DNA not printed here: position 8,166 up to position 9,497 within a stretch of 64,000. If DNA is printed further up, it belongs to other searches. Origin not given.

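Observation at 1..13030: Three co-oriented giant surface proteins (13 kb), with two YVTN-propeller paralogs flanking a Cys-rich multi-domain membrane protein.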

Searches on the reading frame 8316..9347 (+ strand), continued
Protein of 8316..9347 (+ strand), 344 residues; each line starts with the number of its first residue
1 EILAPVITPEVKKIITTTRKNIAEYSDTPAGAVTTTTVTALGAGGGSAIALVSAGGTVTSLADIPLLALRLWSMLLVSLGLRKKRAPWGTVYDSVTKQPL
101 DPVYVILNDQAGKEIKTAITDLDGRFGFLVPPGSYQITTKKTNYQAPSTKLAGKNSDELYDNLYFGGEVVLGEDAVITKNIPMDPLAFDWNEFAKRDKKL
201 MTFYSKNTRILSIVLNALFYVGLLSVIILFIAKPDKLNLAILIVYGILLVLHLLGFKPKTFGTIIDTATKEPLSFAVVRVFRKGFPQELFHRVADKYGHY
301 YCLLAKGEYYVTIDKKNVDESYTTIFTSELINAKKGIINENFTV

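Call 62: find_homologous_proteins(query=A2, max_evalue=1e-10)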
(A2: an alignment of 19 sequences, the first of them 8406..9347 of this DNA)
Query A2 (19 sequences) (314 aa, profile of the alignment): 461 proteins with E <= 1e-10 among 8000 candidates; the best 120 are listed.
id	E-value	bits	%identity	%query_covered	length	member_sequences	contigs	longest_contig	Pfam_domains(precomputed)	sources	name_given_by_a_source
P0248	8.7e-157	540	50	100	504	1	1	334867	PF13715.13,PF13620.13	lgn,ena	-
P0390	1.1e-153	529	71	90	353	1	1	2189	PF13715.13,PF13620.13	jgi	jgi:hypothetical protein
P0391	2.0e-152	525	50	100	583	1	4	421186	PF13715.13,PF13620.13,PF17210.10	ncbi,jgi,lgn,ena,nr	ncbi:MAG TPA: carboxypeptidase-like regulatory domain-containing protein [Candidatus Paceibacterota 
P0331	2.6e-151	522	45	100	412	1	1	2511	PF13715.13,PF13620.13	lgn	-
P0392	8.6e-151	520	52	91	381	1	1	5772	PF13715.13,PF13620.13,PF17210.10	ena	-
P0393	1.2e-148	513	49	91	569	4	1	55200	PF13620.13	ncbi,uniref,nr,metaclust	ncbi:hypothetical protein A2995_00135 [Candidatus Nomurabacteria bacterium RIFCSPLOWO2_01_FULL_33_24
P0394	4.5e-148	511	48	100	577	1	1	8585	PF13715.13,PF13620.13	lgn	-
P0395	7.5e-148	510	56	82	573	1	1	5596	PF13715.13,PF13620.13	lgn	-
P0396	7.7e-148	510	49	100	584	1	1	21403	PF13620.13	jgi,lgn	-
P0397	8.4e-148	510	51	91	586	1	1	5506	PF13715.13,PF13620.13,PF17210.10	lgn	-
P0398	3.0e-147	508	71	99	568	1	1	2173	PF13715.13,PF13620.13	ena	-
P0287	5.2e-146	504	50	100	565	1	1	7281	PF00963.25,PF13620.13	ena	-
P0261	3.5e-145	501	50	95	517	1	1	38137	PF13715.13,PF13620.13,PF17210.10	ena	-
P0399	3.8e-145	501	55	96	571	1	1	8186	PF13620.13,PF17210.10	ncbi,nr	ncbi:MAG: carboxypeptidase-like regulatory domain-containing protein [Candidatus Pacebacteria bacter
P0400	5.8e-145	501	57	99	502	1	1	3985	PF13620.13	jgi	jgi:hypothetical protein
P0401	1.6e-143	496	51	100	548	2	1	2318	PF13620.13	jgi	jgi:hypothetical protein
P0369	1.2e-141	490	45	100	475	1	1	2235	PF13205.13,PF13620.13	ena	-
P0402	1.5e-141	490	56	89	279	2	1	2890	PF13715.13,PF13620.13,PF17210.10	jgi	jgi:hypothetical protein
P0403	2.6e-141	489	49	100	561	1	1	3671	PF13715.13,PF23194.2,PF13620.13,PF17210.10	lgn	-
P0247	2.6e-141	489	52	91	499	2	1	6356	PF13715.13,PF13620.13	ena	-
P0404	9.0e-141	487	51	100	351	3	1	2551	PF13715.13,PF13620.13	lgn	-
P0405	1.1e-140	487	53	100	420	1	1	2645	PF13620.13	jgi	jgi:hypothetical protein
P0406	1.3e-140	486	50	91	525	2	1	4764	PF13620.13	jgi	-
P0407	1.4e-140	486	51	100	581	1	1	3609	PF13620.13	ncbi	-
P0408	1.5e-140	486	45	100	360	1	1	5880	PF13715.13,PF13620.13,PF17210.10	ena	-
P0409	2.9e-140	485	48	100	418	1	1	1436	PF13620.13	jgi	-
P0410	4.0e-140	485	55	94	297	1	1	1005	PF13620.13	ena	-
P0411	6.1e-140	484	47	100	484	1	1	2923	PF13715.13,PF13620.13,PF17210.10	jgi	-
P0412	1.5e-139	483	51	99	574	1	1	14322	PF13715.13,PF13620.13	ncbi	-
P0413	1.5e-139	483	51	99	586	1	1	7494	PF13715.13,PF13620.13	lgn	-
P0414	2.0e-139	483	52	100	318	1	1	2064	PF13715.13,PF13620.13,PF17210.10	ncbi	-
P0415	2.1e-139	483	49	100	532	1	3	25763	PF13715.13,PF13620.13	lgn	-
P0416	2.3e-139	482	50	100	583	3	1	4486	PF13620.13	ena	-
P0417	3.8e-139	482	48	91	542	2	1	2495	PF13715.13,PF13620.13,PF17210.10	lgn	-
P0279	5.1e-139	481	50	100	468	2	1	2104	PF13620.13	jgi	jgi:hypothetical protein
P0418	7.2e-139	481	48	100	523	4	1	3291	PF13620.13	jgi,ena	-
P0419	1.3e-138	480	49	91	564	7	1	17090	PF13715.13,PF13620.13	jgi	-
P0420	1.6e-138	480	45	91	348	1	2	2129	PF13715.13,PF13620.13,PF17210.10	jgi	jgi:hypothetical protein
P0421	1.9e-138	479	50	100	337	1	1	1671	PF13620.13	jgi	jgi:hypothetical protein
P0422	2.5e-138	479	48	100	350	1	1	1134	PF13715.13,PF13620.13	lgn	-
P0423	3.0e-138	479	49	100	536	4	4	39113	PF13715.13,PF13620.13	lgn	-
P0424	3.2e-138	479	51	91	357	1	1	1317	PF23194.2,PF13620.13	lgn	-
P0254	5.8e-138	478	51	100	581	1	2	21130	PF13620.13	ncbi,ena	-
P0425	6.0e-138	478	50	100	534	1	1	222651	PF13715.13,PF13620.13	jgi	-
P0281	8.1e-138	477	49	100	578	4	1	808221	PF13715.13,PF13620.13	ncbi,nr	ncbi:carboxypeptidase regulatory-like domain-containing protein [Candidatus Nomurabacteria bacterium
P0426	1.4e-137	477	51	84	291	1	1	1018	PF13715.13,PF13620.13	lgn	-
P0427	1.8e-137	476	52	100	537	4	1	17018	PF13715.13,PF13620.13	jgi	jgi:hypothetical protein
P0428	2.5e-137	476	55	90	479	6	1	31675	PF13620.13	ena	-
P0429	5.9e-137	474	51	91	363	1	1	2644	PF13620.13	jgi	jgi:hypothetical protein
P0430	6.2e-137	474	50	100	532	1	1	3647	PF13715.13,PF13620.13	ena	-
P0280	9.1e-137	474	51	94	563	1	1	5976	PF13620.13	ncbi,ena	-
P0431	9.7e-137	474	52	91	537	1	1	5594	PF13715.13,PF13620.13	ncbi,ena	-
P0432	9.9e-137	474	49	99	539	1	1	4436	PF13715.13,PF13620.13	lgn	-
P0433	1.6e-136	473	50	100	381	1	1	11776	PF13620.13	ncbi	ncbi:MAG: carboxypeptidase-like regulatory domain-containing protein [bacterium]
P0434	3.2e-136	472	47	98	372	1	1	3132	PF13620.13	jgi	-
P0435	3.4e-136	472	52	99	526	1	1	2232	PF13620.13,PF00041.28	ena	-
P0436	3.9e-136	472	49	100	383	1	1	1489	PF13620.13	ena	-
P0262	4.0e-136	472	49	100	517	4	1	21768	PF13715.13,PF24514.2,PF13620.13,PF22904.4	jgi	-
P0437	8.6e-136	471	48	100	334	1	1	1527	PF13715.13,PF13620.13,PF17210.10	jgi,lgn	-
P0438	1.0e-135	470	52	91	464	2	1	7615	PF13715.13,PF13620.13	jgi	-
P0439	1.1e-135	470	50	100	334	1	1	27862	PF13620.13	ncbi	-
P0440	1.2e-135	470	54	91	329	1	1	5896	PF13620.13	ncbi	-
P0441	1.7e-135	470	46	95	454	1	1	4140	PF13620.13,PF17210.10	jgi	jgi:hypothetical protein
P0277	2.1e-135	469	49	100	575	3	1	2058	PF13715.13,PF18998.7,PF13620.13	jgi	jgi:hypothetical protein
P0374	4.9e-135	468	46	100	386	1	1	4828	PF13620.13,PF17210.10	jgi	jgi:hypothetical protein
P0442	4.9e-135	468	49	100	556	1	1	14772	PF13620.13,PF00041.28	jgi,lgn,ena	-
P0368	5.8e-135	468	46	91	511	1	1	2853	PF13620.13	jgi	jgi:hypothetical protein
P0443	6.0e-135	468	48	100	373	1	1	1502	PF13715.13,PF13620.13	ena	-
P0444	6.1e-135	468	48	100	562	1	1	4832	PF13620.13,PF17210.10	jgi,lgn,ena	-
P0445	6.3e-135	468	49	100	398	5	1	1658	PF13715.13,PF13620.13,PF17210.10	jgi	jgi:hypothetical protein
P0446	7.8e-135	467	45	100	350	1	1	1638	PF13715.13,PF13620.13,PF17210.10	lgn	-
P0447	1.2e-134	467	47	99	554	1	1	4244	PF13715.13,PF13620.13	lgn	-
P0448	1.3e-134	467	46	99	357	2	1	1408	PF13715.13,PF17802.8,PF13620.13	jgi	jgi:hypothetical protein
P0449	1.6e-134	466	48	100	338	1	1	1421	PF13715.13,PF13620.13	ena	-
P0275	2.2e-134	466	50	100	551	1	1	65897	PF13620.13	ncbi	-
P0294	2.3e-134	466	52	91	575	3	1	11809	PF13715.13,PF17802.8,PF13620.13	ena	-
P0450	2.6e-134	466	45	99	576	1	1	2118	PF13620.13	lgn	-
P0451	4.1e-134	465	47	100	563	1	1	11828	PF13620.13,PF17210.10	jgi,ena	-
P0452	6.8e-134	464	52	91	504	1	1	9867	PF01833.31,PF13620.13,PF17210.10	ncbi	-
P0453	1.3e-133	464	52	89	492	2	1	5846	PF13715.13,PF13620.13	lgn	-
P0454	1.3e-133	463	47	100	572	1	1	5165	PF13620.13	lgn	-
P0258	1.7e-133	463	47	100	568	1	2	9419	PF13620.13,PF00041.28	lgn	-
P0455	1.9e-133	463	63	89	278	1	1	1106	PF13715.13,PF13620.13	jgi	jgi:hypothetical protein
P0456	3.5e-133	462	47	99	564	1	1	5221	PF13620.13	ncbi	-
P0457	3.7e-133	462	48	100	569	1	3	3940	PF13620.13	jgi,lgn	jgi:hypothetical protein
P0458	3.8e-133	462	53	87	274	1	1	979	PF13715.13,PF13620.13,PF17210.10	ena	-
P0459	4.8e-133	462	47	100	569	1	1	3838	PF13620.13,PF17210.10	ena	-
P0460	8.2e-133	461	50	97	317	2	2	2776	PF13620.13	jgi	-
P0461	1.1e-132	460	49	94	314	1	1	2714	PF13620.13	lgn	-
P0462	1.5e-132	460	46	100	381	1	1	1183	PF13715.13,PF13620.13,PF17210.10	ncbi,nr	ncbi:hypothetical protein EB052_02235, partial [bacterium]|nr:hypothetical protein [bacterium]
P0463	2.1e-132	459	48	88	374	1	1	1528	PF13715.13,PF13620.13,PF17210.10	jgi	jgi:hypothetical protein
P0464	2.2e-132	459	53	90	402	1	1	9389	PF13620.13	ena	-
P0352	2.3e-132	459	47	100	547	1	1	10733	PF13620.13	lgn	-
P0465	2.5e-132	459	46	100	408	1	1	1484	PF13715.13,PF13620.13,PF17210.10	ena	-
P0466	4.9e-132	458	50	91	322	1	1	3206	PF13620.13,PF17210.10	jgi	jgi:hypothetical protein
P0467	8.3e-132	458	48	91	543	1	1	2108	PF13620.13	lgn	-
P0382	1.6e-131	457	48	89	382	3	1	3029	PF13715.13,PF13620.13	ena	-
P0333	2.0e-131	456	50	89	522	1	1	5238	PF13715.13,PF13620.13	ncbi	-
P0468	2.2e-131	456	49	93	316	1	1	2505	PF13620.13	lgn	-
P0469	2.9e-131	456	51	90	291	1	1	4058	PF13715.13,PF13620.13,PF17210.10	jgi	jgi:hypothetical protein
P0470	3.4e-131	456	51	90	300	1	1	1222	PF13715.13,PF23194.2,PF13620.13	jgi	jgi:hypothetical protein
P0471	4.3e-131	455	48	91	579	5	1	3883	PF17802.8,PF13620.13,PF17210.10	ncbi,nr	ncbi:MAG: Carboxypeptidase regulatory-like protein, partial [Patescibacteria group bacterium]|nr:Car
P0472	4.9e-131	455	48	85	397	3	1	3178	PF13620.13,PF17210.10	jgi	jgi:hypothetical protein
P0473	2.5e-130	453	45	100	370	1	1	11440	PF13620.13,PF17210.10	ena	-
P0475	3.3e-130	452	51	91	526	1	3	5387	PF01833.31,PF13620.13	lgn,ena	-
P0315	3.8e-130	452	50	100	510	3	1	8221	PF13715.13,PF01833.31,PF13620.13,PF17210.10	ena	-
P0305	4.4e-130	452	52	85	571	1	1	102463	PF13715.13,PF16403.12,PF13620.13,PF17210.10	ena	-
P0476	4.5e-130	452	49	100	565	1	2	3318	PF13620.13,PF00041.28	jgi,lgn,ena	-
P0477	1.1e-129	451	49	91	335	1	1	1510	PF13620.13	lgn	-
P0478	1.1e-129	450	50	100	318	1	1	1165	PF13715.13,PF13620.13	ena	-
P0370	1.5e-129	450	50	84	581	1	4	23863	PF13715.13,PF13620.13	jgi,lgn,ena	-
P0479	1.8e-129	450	47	90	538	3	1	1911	PF13620.13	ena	-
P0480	1.9e-129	450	51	99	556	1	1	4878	PF13715.13,PF24514.2,PF13620.13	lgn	-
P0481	2.1e-129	450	51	91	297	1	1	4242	PF13620.13,PF17210.10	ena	-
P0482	2.8e-129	449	55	84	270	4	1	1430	PF13715.13,PF13620.13,PF17210.10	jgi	jgi:hypothetical protein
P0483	3.4e-129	449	48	91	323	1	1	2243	PF13715.13,PF13620.13,PF17210.10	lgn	-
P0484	3.7e-129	449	46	85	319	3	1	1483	PF13620.13,PF17210.10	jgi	jgi:hypothetical protein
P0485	5.8e-129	448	47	98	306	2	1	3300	PF13715.13,PF13620.13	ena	-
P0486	6.0e-129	448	46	91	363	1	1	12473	PF13715.13,PF13620.13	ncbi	-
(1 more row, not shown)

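Call 63: find_encoding_contigs(protein=P0240, flank=10000, max_places=3)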
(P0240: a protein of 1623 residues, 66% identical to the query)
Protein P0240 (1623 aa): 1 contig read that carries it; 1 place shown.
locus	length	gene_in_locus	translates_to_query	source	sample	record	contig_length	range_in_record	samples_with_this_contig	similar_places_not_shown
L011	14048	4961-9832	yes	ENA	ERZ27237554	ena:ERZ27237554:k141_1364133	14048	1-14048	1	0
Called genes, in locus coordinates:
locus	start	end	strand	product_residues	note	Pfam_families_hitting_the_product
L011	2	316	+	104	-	?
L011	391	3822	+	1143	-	PF25390:WD40_RLD, PF00415:RCC1, PF13540:RCC1_2 (weak), PF00415:RCC1, PF13540:RCC1_2 (weak), PF25390:WD40_RLD, PF13540:RCC1_2 (weak), PF00415:RCC1, +2 more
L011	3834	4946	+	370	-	PF00041:fn3 (faint), PF16655:PhoD_N (faint), PF16656:Pur_ac_phosph_N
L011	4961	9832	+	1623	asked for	PF13715:CarbopepD_reg_2 (faint), PF16656:Pur_ac_phosph_N (weak), PF21722:Gly_rich_2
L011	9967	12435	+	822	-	PF00521:DNA_topoisoIV, PF03989:DNA_gyraseA_C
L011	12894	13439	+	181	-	PF01135:PCMT (weak), PF01209:Ubie_methyltran, PF01728:FtsJ (weak), PF05175:MTS, PF13847:Methyltransf_31, PF08241:Methyltransf_11, PF08242:Methyltransf_12, PF13649:Methyltransf_25, +4 more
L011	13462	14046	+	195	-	?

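Call 64: find_encoding_contigs(protein=P0266, flank=10000, max_places=3)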
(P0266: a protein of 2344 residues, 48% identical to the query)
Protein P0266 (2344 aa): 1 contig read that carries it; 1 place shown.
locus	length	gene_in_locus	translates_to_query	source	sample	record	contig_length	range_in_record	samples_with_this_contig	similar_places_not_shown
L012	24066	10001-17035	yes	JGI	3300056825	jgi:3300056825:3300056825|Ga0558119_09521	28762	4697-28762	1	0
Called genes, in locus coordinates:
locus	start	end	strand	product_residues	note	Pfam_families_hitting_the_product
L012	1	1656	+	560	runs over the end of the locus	PF01368:DHH, PF02272:DHHA1, PF17768:RecJ_OB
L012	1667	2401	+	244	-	PF00075:RNase_H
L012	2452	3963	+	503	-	PF13567:DUF4131, PF03772:Competence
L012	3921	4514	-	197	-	PF09335:VTT_dom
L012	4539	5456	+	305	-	PF00753:Lactamase_B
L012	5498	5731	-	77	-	-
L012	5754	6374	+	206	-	PF02163:Peptidase_M50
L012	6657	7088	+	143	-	PF00164:Ribosom_S12_S23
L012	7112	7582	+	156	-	PF00177:Ribosomal_S7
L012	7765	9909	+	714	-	PF00009:GTP_EFTU, PF03144:GTP_EFTU_D2, PF22042:EF-G_D2, PF14492:EFG_III, PF16658:RF3_C (weak), PF03764:EFG_IV, PF00679:EFG_C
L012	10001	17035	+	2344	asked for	PF25390:WD40_RLD, PF13540:RCC1_2, PF25390:WD40_RLD, PF13540:RCC1_2, PF00415:RCC1, PF25390:WD40_RLD, PF00415:RCC1, PF13540:RCC1_2, +12 more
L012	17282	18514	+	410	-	PF00009:GTP_EFTU, PF03144:GTP_EFTU_D2, PF03143:GTP_EFTU_D3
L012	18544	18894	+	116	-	PF00338:Ribosomal_S10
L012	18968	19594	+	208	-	PF00297:Ribosomal_L3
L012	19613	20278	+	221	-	PF00573:Ribosomal_L4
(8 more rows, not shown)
